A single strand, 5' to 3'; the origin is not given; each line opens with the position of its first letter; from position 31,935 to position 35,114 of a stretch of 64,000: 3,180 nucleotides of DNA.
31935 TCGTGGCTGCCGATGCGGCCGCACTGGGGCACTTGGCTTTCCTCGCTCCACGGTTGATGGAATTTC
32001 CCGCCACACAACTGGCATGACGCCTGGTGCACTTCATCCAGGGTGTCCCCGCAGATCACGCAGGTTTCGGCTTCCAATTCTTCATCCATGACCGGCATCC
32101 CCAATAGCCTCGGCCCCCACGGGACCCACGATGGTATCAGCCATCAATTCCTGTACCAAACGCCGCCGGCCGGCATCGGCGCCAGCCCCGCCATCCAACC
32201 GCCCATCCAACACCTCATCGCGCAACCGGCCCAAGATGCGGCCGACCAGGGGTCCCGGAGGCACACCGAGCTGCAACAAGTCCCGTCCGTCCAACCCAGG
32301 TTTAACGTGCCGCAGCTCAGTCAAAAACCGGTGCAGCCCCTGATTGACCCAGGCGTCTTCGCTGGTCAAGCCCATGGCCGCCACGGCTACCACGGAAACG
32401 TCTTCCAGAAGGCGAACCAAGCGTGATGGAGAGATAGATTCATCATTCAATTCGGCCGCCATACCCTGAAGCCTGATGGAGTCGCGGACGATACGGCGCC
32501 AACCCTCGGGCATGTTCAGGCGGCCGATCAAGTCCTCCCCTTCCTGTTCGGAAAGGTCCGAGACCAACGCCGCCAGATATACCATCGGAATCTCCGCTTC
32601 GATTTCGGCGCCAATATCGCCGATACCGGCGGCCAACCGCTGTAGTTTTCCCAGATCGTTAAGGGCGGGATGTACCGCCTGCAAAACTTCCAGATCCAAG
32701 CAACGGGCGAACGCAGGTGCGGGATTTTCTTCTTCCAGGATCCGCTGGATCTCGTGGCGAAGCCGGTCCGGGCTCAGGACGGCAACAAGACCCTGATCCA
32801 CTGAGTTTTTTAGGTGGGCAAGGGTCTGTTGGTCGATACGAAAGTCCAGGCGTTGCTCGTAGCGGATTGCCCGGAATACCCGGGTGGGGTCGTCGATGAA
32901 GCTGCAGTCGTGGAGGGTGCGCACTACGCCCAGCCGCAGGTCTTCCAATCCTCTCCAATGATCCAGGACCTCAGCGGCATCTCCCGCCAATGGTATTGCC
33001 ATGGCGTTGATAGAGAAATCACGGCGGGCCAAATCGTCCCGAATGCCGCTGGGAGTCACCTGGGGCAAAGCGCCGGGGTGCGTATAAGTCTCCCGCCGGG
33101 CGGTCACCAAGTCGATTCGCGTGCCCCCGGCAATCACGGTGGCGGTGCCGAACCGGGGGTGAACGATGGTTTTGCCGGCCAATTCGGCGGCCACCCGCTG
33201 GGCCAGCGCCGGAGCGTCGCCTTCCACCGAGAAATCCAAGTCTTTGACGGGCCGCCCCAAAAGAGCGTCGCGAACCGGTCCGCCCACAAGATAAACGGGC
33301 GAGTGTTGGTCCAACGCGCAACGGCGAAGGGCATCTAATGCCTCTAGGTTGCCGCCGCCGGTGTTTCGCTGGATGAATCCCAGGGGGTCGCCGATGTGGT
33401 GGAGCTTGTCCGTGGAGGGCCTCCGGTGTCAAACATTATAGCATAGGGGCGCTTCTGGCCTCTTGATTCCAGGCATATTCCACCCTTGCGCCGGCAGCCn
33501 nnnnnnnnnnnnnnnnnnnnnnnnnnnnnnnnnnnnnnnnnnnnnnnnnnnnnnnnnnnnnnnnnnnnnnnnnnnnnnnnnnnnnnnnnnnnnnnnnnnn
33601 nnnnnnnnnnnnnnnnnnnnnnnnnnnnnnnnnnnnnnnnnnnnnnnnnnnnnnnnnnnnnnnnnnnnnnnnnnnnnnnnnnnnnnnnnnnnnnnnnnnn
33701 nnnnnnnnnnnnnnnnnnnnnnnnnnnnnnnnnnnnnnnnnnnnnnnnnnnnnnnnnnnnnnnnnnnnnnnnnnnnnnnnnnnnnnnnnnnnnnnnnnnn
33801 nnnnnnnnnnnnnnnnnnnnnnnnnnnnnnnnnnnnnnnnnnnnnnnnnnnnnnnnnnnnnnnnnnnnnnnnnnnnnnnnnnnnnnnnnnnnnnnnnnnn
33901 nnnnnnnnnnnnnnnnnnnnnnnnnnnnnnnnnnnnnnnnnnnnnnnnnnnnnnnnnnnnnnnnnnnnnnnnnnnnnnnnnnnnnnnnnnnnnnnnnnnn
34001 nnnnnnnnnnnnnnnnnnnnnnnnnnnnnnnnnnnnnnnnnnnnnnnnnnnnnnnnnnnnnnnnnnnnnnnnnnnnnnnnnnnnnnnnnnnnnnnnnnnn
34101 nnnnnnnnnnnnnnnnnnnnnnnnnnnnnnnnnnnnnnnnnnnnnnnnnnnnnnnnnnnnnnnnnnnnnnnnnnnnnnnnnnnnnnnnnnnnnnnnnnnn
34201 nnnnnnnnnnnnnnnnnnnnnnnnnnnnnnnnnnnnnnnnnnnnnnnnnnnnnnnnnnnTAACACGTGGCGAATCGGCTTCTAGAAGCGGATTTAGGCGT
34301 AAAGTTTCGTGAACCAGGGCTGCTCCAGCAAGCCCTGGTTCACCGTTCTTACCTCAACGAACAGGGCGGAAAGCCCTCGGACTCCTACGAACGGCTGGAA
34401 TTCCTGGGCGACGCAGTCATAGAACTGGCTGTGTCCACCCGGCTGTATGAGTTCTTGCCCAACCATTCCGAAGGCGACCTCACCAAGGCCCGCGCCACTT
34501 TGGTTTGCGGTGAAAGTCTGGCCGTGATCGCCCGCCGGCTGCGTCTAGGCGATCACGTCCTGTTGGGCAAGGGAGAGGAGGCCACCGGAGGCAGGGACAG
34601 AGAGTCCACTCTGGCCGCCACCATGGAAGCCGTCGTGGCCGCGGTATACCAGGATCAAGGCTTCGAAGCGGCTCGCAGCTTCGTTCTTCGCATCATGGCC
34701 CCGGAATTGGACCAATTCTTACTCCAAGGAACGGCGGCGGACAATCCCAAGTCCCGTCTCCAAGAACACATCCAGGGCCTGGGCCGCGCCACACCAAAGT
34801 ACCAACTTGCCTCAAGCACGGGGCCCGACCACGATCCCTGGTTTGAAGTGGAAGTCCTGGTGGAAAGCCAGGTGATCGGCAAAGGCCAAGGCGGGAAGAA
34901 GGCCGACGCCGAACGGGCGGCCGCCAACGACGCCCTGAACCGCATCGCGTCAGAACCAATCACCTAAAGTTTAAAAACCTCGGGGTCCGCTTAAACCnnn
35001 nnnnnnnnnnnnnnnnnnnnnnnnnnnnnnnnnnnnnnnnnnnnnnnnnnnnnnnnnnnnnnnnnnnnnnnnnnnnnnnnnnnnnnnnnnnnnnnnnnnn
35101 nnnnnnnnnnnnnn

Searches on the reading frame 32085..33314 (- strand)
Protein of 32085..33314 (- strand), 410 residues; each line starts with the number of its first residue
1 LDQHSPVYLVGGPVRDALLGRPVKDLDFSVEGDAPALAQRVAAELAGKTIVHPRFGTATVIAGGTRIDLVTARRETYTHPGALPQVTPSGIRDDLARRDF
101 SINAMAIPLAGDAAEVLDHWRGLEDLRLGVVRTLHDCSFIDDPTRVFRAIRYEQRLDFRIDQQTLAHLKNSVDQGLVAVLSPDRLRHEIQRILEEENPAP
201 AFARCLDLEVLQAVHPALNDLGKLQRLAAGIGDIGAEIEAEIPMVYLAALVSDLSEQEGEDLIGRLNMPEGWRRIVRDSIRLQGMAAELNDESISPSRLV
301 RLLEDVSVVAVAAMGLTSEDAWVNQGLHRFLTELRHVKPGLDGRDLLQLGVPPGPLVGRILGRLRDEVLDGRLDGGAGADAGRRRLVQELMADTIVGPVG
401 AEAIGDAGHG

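Call 3: search_protein_families(library=pfam, proteins=[window:32085-33314:-], max_evalue=0.1)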
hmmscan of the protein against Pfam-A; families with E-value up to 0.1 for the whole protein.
window:32085-33314:- (410 aa): 3 families
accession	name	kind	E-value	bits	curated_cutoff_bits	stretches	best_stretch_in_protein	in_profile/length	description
PF01743.26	PolyA_pol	-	1.2e-24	87.5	23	1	7-132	1-126/126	Poly A polymerase head domain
PF12627.12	PolyA_pol_RNAbd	-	9e-08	32.2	22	1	157-219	1-61/64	Probable RNA and SrmB- binding site of polymerase A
PF13735.12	tRNA_NucTran2_2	-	0.0022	18.4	27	1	342-373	106-138/149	tRNA nucleotidyltransferase domain 2 putative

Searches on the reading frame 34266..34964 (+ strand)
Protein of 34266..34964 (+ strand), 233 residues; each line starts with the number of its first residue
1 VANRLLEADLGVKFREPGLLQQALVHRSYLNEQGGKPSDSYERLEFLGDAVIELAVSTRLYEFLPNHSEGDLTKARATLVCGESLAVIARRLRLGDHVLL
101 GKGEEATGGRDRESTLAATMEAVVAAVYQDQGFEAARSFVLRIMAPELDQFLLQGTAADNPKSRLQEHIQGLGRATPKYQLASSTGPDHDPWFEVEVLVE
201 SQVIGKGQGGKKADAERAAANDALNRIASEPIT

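Call 3: search_protein_families(library=pfam, proteins=[window:34266-34964:+], max_evalue=0.1)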
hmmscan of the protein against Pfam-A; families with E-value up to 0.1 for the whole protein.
window:34266-34964:+ (233 aa): 5 families
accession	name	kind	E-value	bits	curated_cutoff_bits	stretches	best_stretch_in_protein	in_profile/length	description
PF14622.11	Ribonucleas_3_3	-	3e-38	131.3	35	1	17-145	2-125/128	Ribonuclease-III-like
PF00636.31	Ribonuclease_3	-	8.9e-23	81.4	27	1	42-132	1-102/102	Ribonuclease III domain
PF00035.32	dsrm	-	3.5e-13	50.4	23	1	161-226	1-65/66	Double-stranded RNA binding motif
PF22935.1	RM44_endonuclase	-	0.001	19.6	27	1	12-126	15-138/139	Large ribosomal subunit protein mL44, endonuclease domain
PF24995.1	DSRM_2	-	0.037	14.9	27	1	196-225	46-75/79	dsRNA binding domain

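Call 32: find_related_loci(query=window:34266-34964:+, collection=metagenome_contigs, flank=6000)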
Query window:34266-34964:+ (233 aa) in metagenome_contigs; peptide patterns used: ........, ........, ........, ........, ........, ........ (x = any residue, [..] = any of these).
600 stretches matched a pattern (row limit reached: there are more); 519 encode a relative of the query (tblastn E <= 1e-3); the best 80 are kept; 80 distinct loci.
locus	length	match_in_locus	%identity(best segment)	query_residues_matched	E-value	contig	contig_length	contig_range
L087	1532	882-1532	82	1-217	7e-110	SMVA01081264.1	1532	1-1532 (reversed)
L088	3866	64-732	62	6-228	9e-88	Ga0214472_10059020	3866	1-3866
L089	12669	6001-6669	65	6-227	1e-81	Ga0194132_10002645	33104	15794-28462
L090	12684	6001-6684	61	6-233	1e-75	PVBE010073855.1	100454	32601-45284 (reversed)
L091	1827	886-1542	46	6-224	1e-62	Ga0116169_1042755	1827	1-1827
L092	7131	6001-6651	50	10-227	8e-61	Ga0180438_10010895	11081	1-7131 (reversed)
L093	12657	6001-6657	46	6-224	4e-60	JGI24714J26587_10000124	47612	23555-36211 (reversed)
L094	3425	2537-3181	45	6-224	1e-57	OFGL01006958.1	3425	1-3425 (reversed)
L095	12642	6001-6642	47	6-224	3e-57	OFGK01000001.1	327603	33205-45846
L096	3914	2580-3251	44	6-230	2e-57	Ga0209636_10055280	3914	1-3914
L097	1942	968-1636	44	6-229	1e-57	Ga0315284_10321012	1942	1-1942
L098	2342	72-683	48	6-212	7e-57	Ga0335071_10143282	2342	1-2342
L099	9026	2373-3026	46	6-227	6e-56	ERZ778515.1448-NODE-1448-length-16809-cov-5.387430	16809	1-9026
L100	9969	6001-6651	46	10-227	5e-56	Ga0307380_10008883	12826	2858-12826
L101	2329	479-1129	46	10-227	8e-57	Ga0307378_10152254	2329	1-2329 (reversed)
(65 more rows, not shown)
